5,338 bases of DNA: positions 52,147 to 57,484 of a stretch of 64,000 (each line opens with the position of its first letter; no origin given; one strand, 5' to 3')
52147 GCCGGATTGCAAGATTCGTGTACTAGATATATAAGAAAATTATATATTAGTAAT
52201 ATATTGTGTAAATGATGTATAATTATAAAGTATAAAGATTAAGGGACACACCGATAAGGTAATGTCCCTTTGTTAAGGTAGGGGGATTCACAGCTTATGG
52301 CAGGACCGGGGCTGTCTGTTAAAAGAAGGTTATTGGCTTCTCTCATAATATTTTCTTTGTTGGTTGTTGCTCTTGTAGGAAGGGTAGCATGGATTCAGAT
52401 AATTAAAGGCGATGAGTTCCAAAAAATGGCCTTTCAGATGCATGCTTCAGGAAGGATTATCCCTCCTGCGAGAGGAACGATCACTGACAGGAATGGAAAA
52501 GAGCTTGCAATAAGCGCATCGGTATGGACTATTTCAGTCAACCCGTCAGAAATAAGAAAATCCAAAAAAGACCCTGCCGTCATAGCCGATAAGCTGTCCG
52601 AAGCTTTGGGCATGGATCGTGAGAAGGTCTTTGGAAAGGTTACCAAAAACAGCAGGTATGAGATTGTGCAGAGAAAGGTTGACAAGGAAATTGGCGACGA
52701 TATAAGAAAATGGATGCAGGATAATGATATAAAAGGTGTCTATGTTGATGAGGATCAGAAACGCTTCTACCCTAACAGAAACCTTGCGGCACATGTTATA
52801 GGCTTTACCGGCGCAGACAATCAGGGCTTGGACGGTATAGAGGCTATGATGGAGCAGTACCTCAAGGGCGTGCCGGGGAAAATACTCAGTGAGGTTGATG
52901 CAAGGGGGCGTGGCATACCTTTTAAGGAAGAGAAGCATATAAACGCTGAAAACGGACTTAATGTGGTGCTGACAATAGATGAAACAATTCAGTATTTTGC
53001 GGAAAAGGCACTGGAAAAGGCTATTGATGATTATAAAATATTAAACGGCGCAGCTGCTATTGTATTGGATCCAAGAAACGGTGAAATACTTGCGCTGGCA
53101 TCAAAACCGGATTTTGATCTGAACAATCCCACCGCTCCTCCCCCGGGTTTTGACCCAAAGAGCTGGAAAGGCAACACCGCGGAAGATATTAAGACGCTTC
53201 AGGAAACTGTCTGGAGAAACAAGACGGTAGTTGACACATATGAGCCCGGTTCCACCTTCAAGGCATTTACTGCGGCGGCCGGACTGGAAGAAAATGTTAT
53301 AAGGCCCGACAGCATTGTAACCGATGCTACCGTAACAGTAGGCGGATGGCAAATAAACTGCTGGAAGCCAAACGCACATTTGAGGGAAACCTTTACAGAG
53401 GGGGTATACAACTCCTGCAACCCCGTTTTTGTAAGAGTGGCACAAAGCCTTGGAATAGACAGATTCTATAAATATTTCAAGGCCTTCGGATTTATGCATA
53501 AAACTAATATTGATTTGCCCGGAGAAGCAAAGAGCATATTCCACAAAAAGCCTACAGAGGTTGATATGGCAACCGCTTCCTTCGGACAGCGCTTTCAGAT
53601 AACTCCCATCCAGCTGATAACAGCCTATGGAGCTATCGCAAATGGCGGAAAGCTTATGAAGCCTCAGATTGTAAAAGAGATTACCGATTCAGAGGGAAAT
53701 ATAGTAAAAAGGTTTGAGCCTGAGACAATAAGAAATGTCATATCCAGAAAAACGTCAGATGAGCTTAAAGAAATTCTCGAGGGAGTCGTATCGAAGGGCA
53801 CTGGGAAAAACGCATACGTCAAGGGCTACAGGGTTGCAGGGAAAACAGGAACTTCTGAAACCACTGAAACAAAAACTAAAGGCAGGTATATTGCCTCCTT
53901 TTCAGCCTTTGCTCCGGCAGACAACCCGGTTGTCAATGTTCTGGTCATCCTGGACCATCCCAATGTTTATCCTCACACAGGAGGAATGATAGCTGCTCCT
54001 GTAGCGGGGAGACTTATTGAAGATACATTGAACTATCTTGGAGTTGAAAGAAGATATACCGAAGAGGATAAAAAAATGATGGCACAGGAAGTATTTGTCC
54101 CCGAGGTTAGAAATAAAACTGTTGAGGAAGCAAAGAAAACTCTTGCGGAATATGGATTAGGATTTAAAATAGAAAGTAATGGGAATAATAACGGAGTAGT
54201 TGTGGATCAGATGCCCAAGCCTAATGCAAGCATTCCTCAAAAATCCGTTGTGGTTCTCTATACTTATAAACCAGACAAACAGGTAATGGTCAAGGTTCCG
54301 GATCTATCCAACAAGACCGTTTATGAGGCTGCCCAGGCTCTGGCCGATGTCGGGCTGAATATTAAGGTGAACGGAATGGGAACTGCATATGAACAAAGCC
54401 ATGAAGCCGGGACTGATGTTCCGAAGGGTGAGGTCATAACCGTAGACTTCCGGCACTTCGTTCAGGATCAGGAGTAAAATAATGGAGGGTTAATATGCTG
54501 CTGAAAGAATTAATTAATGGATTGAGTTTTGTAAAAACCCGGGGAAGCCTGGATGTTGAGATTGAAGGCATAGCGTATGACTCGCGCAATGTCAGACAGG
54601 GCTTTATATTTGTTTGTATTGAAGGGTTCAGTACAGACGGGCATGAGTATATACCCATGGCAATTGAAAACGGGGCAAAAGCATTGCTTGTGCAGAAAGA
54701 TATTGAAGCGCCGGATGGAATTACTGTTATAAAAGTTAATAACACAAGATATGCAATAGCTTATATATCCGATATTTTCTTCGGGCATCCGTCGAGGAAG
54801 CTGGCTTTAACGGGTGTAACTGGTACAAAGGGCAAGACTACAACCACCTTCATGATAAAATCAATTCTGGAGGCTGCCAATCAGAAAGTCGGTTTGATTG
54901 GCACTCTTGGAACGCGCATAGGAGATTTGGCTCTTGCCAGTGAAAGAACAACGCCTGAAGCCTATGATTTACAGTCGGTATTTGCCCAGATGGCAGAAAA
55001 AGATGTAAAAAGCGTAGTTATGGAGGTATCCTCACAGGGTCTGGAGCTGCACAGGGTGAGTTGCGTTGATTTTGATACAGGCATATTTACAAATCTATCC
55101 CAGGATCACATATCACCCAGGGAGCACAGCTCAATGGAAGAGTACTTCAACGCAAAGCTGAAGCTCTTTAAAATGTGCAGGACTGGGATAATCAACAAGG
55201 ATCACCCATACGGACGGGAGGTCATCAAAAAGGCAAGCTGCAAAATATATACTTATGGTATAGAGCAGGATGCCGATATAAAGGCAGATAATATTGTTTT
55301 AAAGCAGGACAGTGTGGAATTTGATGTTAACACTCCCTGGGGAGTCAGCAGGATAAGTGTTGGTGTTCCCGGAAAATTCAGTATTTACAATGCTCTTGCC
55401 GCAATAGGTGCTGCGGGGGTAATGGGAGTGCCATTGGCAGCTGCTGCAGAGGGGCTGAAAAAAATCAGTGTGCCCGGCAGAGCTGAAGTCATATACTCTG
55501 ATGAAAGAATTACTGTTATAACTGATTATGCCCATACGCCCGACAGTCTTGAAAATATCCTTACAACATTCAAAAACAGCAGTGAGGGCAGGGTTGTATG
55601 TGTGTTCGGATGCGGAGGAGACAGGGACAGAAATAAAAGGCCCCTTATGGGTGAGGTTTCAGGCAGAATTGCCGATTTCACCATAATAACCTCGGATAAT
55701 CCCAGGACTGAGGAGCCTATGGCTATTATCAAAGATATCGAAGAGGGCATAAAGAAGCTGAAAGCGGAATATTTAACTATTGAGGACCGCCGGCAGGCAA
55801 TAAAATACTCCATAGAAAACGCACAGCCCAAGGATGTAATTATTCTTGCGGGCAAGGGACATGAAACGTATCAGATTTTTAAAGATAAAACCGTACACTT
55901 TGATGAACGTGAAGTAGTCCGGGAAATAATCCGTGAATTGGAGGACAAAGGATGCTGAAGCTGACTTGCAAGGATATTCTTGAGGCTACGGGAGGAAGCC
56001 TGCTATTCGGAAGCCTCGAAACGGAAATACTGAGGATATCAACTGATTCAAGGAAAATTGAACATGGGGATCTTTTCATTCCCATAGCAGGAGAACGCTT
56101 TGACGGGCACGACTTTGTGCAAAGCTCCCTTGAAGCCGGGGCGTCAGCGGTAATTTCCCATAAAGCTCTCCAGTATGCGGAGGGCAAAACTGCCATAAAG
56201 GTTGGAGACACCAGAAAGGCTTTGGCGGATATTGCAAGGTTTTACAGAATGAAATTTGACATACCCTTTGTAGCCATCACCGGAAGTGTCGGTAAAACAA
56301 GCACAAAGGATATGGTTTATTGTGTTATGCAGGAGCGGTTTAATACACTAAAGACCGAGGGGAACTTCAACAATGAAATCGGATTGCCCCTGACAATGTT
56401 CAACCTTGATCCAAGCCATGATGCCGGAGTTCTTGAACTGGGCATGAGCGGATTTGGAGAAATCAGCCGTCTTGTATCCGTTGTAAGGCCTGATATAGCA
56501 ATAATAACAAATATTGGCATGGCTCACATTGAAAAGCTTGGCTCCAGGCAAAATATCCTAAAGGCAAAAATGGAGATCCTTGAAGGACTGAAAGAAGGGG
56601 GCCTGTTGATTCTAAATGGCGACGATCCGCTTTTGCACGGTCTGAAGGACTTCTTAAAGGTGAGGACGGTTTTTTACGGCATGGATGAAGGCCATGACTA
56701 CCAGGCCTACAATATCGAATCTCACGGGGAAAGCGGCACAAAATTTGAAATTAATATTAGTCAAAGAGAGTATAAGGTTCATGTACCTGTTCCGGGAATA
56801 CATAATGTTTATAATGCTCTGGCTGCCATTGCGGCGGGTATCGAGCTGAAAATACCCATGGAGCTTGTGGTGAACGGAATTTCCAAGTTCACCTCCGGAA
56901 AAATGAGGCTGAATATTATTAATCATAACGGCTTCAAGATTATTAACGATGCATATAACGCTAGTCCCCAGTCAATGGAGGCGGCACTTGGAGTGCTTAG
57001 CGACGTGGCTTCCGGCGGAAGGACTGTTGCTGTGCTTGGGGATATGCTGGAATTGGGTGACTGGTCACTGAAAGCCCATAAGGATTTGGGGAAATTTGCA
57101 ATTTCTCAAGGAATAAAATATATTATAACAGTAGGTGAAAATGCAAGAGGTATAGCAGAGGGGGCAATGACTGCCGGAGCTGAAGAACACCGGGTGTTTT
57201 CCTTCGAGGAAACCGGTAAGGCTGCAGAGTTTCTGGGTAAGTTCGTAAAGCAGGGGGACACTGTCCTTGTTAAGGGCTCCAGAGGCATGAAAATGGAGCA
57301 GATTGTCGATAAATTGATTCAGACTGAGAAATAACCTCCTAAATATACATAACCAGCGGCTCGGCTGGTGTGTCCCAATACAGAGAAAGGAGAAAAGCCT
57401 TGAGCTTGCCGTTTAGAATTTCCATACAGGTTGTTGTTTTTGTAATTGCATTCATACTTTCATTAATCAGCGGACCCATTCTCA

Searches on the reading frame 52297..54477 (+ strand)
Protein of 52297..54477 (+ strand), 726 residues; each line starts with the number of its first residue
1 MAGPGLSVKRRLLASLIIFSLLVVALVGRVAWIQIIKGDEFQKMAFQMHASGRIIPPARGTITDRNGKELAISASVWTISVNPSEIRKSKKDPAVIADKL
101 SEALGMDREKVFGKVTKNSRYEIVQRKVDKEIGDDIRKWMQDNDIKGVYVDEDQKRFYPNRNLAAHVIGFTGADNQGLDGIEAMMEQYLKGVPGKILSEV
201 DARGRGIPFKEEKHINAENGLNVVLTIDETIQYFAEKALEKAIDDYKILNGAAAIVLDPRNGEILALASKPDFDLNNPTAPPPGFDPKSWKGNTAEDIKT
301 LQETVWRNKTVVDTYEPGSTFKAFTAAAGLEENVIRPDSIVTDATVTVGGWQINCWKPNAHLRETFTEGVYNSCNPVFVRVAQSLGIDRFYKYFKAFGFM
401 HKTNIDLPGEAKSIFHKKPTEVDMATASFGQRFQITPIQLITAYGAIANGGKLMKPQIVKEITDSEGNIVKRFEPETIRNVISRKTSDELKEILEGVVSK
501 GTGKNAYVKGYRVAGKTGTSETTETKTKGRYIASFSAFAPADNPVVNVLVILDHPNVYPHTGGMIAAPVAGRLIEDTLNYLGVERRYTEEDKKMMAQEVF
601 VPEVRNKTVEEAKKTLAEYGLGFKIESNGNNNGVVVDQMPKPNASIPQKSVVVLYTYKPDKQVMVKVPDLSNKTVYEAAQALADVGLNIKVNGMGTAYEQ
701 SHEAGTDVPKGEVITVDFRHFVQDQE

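Call 95: search_protein_families(library=pfam, proteins=[window:52297-54477:+], max_evalue=1e-10)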
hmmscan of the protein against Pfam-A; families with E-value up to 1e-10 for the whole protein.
window:52297-54477:+ (726 aa): 3 families
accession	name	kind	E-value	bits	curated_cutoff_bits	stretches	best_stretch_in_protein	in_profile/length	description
PF00905.27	Transpeptidase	-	7.1e-78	262.3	22.1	1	253-574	2-298/299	Penicillin binding protein transpeptidase domain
PF03717.20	PBP_dimer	-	2.7e-23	83.8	24.4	1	55-206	2-175/180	Penicillin-binding Protein dimerisation domain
PF03793.24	PASTA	-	5.9e-23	81.1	23.2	0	665-717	1-61/64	PASTA domain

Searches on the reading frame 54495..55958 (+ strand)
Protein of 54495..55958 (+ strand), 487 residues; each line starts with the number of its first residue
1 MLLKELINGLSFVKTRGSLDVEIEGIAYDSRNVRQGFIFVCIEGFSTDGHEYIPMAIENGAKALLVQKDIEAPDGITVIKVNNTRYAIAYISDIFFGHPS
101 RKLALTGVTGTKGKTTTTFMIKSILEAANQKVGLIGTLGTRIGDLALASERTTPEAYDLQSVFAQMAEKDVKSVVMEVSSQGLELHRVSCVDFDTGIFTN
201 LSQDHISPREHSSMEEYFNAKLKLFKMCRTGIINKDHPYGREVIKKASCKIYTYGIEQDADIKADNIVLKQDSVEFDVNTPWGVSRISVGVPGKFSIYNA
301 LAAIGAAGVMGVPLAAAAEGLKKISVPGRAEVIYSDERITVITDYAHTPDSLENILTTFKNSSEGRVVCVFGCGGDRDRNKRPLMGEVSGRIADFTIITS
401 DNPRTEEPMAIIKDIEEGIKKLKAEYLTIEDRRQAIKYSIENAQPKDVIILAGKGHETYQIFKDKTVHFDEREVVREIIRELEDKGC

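Call 95: search_protein_families(library=pfam, proteins=[window:54495-55958:+], max_evalue=1e-10)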
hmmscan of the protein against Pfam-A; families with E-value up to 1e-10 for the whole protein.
window:54495-55958:+ (487 aa): 2 families
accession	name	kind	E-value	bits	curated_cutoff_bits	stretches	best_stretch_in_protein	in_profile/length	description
PF08245.18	Mur_ligase_M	-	1.9e-56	191.6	24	1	108-307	1-200/200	Mur ligase middle domain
PF02875.26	Mur_ligase_C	-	4e-36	125.1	28.4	1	328-455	1-127/127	Mur ligase, glutamate ligase domain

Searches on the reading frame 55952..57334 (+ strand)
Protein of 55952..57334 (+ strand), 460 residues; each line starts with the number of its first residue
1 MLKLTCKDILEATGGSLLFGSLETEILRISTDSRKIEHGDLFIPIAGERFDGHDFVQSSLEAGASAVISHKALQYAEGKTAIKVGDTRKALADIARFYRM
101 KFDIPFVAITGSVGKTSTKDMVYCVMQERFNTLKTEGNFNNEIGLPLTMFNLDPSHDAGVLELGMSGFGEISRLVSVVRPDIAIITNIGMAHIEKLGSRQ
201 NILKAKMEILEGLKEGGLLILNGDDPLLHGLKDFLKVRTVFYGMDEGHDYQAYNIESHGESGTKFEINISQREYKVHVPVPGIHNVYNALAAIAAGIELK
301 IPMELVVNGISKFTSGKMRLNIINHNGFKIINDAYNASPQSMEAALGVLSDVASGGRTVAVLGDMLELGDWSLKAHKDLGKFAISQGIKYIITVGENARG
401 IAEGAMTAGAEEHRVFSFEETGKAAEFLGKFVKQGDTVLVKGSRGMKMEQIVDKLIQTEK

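Call 95: search_protein_families(library=pfam, proteins=[window:55952-57334:+], max_evalue=1e-10)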
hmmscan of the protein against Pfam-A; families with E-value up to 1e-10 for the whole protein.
window:55952-57334:+ (460 aa): 3 families
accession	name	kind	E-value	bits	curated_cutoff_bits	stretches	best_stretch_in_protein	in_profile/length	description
PF08245.18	Mur_ligase_M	-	1.9e-52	178.6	24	1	109-295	1-199/200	Mur ligase middle domain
PF02875.26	Mur_ligase_C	-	2.9e-20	73.8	28.4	1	318-444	1-127/127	Mur ligase, glutamate ligase domain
PF01225.30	Mur_ligase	-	4.3e-12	46.7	21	1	28-98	4-94/95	Mur ligase family, catalytic domain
